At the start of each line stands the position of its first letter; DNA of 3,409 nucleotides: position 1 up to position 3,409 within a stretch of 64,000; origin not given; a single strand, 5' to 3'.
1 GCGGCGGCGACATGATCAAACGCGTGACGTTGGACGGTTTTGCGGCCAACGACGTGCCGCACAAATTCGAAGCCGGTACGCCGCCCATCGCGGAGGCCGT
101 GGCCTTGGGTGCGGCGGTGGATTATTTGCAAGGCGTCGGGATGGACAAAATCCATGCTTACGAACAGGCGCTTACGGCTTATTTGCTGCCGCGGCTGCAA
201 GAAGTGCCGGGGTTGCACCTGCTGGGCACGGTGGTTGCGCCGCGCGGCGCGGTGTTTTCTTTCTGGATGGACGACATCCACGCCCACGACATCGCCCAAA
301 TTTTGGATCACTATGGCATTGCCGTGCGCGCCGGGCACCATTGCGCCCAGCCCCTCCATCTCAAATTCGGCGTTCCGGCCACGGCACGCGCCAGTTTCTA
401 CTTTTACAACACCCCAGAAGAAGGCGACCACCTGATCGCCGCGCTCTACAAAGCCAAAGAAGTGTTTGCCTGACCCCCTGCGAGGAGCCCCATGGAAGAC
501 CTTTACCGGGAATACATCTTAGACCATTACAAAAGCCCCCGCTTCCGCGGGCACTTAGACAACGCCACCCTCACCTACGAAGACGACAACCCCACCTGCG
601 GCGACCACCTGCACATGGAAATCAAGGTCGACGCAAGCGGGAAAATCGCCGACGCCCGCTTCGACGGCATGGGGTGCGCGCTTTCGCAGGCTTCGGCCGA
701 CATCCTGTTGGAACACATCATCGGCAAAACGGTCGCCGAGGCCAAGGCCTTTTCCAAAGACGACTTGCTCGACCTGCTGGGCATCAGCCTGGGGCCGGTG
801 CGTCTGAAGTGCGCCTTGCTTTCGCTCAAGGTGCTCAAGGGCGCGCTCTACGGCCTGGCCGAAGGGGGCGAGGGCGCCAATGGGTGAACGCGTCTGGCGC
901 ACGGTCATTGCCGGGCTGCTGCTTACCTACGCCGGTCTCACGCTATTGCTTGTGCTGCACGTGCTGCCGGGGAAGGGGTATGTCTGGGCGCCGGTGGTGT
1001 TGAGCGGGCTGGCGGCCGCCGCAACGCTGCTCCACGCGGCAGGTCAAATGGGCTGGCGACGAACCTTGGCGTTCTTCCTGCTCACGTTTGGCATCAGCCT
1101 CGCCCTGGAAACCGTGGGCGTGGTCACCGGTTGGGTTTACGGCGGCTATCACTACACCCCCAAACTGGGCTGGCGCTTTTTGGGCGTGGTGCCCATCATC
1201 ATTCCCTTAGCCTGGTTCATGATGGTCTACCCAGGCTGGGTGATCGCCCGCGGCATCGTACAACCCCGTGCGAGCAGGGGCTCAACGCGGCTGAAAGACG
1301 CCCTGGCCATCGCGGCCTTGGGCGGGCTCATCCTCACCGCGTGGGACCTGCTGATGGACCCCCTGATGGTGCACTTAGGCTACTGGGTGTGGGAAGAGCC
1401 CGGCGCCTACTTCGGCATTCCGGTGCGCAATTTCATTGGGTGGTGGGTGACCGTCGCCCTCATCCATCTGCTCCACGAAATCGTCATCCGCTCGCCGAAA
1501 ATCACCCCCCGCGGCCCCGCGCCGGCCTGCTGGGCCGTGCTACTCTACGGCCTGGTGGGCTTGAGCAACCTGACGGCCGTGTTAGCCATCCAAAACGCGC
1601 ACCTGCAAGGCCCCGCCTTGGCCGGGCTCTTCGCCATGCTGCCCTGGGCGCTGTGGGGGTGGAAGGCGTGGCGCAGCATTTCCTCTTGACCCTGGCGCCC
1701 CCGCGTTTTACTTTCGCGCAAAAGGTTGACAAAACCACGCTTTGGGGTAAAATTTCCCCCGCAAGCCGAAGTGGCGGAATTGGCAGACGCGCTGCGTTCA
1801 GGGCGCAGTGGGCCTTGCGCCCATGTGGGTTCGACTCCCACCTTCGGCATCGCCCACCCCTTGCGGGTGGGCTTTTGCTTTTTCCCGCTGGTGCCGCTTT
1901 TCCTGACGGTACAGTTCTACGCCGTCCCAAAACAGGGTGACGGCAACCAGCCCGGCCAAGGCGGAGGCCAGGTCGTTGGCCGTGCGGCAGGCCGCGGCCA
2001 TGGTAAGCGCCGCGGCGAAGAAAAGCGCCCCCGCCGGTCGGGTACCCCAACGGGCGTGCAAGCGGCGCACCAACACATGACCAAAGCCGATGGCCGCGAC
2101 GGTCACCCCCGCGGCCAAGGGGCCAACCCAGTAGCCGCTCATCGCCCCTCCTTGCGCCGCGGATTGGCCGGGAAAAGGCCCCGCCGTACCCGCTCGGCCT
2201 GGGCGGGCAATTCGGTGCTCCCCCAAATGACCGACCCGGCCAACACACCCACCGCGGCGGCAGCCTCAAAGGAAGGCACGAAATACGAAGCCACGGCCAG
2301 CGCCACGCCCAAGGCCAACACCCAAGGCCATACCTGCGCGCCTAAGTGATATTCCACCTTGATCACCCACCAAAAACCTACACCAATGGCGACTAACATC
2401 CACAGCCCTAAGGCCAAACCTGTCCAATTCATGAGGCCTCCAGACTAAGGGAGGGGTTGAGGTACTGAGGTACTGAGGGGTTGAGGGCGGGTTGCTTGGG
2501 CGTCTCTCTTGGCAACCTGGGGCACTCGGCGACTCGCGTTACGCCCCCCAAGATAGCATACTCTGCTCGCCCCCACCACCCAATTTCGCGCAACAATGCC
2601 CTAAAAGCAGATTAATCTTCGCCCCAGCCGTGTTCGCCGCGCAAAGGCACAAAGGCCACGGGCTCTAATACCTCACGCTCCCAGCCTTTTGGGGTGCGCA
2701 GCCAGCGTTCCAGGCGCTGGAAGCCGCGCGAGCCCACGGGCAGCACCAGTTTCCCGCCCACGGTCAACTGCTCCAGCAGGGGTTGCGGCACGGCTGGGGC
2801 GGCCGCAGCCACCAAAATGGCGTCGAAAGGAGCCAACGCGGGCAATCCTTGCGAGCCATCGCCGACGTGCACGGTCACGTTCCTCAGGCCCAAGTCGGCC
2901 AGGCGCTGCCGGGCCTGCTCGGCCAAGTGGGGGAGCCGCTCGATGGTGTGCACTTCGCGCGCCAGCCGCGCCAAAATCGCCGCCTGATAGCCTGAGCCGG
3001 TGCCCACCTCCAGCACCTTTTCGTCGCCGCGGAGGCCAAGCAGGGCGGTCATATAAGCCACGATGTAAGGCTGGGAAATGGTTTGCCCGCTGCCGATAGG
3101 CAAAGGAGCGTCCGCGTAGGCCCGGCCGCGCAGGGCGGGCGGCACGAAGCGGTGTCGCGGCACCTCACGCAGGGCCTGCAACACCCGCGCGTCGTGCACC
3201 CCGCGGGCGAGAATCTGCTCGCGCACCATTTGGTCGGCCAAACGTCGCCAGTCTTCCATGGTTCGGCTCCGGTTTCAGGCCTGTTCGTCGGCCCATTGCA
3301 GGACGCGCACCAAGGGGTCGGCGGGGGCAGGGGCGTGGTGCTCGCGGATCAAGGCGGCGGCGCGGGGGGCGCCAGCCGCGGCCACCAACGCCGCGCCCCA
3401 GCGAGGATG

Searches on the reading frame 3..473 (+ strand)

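Call 32: search_protein_families(library=pfam, proteins=[window:3-473:+], max_evalue=0.0001)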
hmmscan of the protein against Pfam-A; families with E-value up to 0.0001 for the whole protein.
window:3-473:+ (156 aa): 1 family
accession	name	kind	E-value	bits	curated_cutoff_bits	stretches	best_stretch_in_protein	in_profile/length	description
PF00266.25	Aminotran_5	-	9.5e-46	156.9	21.5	1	1-142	227-369/371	Aminotransferase class-V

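Call 68: search_protein_families(library=ncbifam, proteins=[window:3-473:+], max_evalue=0.00001)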
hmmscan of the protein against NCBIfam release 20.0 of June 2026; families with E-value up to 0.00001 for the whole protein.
window:3-473:+ (156 aa): 8 families
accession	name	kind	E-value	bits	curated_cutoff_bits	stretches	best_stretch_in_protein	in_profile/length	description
TIGR01979.1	sufS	subfamily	2.5e-58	197.9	475.1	1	1-155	247-402/403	SufS family cysteine desulfurase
NF041166.1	f2_encap_cargo1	exception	5.9e-52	177.6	800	1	1-150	474-622/623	family 2A encapsulin nanocompartment cargo protein cysteine desulfurase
NF006791.0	PRK09295.1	equivalog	1.8e-41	142.6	661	1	1-153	252-403/406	cysteine desulfurase SufS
TIGR03392.1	FeS_syn_CsdA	equivalog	2.9e-37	128.8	493.6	1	1-155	245-396/398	cysteine desulfurase CsdA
NF008126.0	PRK10874.1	equivalog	4e-37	128.3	607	1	1-155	248-399/401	cysteine desulfurase CsdA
TIGR01977.1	am_tr_V_EF2568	hypoth_equivalog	5e-20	71.9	377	1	16-149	237-374/376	cysteine desulfurase family protein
TIGR01976.1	am_tr_V_VC1184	hypoth_equivalog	6.7e-18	65.2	352.35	1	13-148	246-401/401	cysteine desulfurase-like protein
NF040779.1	Sec_lyase_SclA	exception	8.1e-16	57.9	525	1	17-149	239-374/378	selenocysteine lyase SclA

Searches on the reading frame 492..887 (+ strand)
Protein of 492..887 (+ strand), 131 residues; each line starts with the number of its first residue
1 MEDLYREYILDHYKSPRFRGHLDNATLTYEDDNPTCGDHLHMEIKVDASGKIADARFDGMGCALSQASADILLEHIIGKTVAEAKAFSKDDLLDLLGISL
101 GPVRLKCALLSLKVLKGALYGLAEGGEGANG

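Call 32: search_protein_families(library=pfam, proteins=[window:492-887:+], max_evalue=0.0001)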
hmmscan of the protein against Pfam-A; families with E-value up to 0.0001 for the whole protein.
window:492-887:+ (131 aa): 1 family
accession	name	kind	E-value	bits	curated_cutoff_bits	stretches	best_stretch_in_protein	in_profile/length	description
PF01592.21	NifU_N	-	2.4e-28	99.3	22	1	5-120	2-118/127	NifU-like N terminal domain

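Call 68: search_protein_families(library=ncbifam, proteins=[window:492-887:+], max_evalue=0.00001)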
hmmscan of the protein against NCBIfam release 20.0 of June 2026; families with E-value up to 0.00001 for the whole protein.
window:492-887:+ (131 aa): 4 families
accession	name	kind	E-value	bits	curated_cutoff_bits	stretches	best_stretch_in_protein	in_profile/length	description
TIGR01994.1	SUF_scaf_2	equivalog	1e-32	113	92.5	1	2-88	2-87/137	Fe-S cluster assembly sulfur transfer protein SufU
TIGR03419.1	NifU_clost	equivalog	2.9e-20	72.9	187.9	1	5-119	1-113/121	Fe-S cluster assembly scaffold protein NifU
TIGR01999.1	iscU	equivalog_domain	2.8e-19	69.4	192.4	1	5-119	1-116/124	Fe-S cluster assembly scaffold IscU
TIGR02000.1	NifU_proper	equivalog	1e-17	64.5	273.3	1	5-120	4-119/290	Fe-S cluster assembly protein NifU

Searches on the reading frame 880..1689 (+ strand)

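Call 32: search_protein_families(library=pfam, proteins=[window:880-1689:+], max_evalue=0.0001)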
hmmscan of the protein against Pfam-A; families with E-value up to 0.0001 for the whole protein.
window:880-1689:+ (269 aa): 1 family
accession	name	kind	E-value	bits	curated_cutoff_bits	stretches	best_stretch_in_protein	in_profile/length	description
PF04240.17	Caroten_synth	-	2.3e-48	165.3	25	1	40-253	4-206/209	Carotenoid biosynthesis protein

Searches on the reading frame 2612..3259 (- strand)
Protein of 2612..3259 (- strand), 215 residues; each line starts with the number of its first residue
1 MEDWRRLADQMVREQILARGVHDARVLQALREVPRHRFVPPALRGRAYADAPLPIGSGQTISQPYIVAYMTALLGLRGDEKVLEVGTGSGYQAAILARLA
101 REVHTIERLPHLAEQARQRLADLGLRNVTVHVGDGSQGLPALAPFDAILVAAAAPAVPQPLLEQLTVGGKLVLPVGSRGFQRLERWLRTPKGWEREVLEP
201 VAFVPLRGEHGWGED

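Call 32: search_protein_families(library=pfam, proteins=[window:2612-3259:-], max_evalue=0.0001)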
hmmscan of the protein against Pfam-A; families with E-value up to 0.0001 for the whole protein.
window:2612-3259:- (215 aa): 6 families
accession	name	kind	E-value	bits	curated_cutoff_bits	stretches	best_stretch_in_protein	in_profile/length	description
PF01135.25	PCMT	-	3.3e-61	207.1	20.3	1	10-209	5-208/210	Protein-L-isoaspartate(D-aspartate) O-methyltransferase (PCMT)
PF13847.12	Methyltransf_31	-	1.1e-09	38.6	27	1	78-159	3-89/145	Methyltransferase domain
PF13649.12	Methyltransf_25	-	2.4e-09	38.2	27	1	82-163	1-83/97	Methyltransferase domain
PF08241.18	Methyltransf_11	-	2.3e-06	28.6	21.2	1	83-158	1-74/95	Methyltransferase domain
PF00398.26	RrnaAD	-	2.1e-05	24.2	24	1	76-134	28-84/263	Ribosomal RNA adenine dimethylase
PF08242.18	Methyltransf_12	-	6.9e-05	23.9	30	0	83-153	1-74/98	Methyltransferase domain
